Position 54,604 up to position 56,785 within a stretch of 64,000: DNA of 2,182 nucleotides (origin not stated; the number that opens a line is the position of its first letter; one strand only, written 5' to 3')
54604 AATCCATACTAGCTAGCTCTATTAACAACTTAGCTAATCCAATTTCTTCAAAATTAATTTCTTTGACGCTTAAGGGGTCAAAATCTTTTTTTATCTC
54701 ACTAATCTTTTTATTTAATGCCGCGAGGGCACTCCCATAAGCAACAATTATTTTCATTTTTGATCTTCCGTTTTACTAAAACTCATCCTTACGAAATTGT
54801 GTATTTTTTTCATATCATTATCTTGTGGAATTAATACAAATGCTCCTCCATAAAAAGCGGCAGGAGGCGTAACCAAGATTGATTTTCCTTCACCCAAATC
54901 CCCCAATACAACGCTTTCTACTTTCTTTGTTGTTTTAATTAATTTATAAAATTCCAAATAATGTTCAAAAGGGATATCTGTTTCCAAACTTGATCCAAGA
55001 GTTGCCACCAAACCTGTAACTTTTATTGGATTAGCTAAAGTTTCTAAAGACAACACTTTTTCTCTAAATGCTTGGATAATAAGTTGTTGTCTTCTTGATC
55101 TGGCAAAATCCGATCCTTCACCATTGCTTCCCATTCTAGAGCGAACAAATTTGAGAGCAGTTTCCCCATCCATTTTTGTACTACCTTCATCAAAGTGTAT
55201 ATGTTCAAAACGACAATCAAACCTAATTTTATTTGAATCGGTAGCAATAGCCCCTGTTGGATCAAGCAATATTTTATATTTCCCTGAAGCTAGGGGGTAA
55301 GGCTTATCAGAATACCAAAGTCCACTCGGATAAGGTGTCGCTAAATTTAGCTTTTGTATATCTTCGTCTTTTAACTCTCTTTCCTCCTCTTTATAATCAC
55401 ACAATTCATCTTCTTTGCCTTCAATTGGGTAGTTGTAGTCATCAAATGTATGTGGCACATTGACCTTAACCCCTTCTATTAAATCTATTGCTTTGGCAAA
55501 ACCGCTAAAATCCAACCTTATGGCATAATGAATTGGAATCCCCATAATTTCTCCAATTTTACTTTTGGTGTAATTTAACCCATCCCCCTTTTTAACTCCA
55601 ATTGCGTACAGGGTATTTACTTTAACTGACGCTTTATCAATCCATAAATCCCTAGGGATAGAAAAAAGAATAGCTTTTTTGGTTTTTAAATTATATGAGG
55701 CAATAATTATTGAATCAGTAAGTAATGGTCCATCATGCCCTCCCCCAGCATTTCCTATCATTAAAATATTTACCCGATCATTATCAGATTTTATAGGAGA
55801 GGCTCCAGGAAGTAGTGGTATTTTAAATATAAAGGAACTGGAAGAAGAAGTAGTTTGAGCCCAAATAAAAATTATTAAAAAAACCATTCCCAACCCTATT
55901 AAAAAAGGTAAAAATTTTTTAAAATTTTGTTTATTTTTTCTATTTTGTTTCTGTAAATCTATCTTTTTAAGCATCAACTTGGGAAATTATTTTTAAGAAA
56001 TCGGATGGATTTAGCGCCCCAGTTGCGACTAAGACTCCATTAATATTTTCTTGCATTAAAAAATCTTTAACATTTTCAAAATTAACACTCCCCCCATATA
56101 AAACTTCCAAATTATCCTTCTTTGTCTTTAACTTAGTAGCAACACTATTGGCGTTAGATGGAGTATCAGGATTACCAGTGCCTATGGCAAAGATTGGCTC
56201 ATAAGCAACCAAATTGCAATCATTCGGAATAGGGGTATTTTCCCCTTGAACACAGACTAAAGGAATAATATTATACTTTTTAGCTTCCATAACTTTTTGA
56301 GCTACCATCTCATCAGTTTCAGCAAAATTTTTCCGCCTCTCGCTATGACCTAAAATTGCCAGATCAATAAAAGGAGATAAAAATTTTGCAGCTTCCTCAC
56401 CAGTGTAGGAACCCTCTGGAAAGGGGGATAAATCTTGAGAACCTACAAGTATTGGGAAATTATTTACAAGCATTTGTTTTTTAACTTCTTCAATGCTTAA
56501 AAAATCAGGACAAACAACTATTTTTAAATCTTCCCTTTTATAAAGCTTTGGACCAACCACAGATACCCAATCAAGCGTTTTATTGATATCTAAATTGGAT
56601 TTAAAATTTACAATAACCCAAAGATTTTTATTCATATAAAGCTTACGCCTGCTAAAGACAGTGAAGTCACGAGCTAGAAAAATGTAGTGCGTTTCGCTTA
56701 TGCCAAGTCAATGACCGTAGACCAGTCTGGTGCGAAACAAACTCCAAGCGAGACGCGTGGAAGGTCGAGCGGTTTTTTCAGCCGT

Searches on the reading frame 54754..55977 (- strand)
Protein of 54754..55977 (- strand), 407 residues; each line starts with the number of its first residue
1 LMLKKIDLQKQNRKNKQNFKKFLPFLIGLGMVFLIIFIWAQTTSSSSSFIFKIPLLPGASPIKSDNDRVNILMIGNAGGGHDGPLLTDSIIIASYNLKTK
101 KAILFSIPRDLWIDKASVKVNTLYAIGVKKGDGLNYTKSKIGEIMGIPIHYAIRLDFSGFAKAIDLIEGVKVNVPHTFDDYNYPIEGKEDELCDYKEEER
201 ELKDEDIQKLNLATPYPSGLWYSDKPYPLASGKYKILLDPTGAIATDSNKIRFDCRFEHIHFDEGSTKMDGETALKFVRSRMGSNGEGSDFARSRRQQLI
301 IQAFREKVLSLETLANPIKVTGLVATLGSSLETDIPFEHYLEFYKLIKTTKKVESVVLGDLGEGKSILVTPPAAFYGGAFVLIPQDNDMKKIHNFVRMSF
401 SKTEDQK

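Call 72: search_protein_families(library=pfam, proteins=[window:54754-55977:-], max_evalue=0.00001)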
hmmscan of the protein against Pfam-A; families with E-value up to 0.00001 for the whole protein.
window:54754-55977:- (407 aa): 1 family
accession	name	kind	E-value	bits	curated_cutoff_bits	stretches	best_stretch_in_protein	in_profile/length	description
PF03816.19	LytR_cpsA_psr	-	3.9e-29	102.2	24.6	2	87-182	2-99/150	LytR_cpsA_psr family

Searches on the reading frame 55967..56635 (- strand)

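Call 72: search_protein_families(library=pfam, proteins=[window:55967-56635:-], max_evalue=0.00001)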
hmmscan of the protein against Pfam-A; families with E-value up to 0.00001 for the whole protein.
window:55967-56635:- (222 aa): 1 family
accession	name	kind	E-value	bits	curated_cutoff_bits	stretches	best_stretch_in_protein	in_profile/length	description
PF00121.24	TIM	-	2.4e-49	168.5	20.1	1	6-219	2-244/245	Triosephosphate isomerase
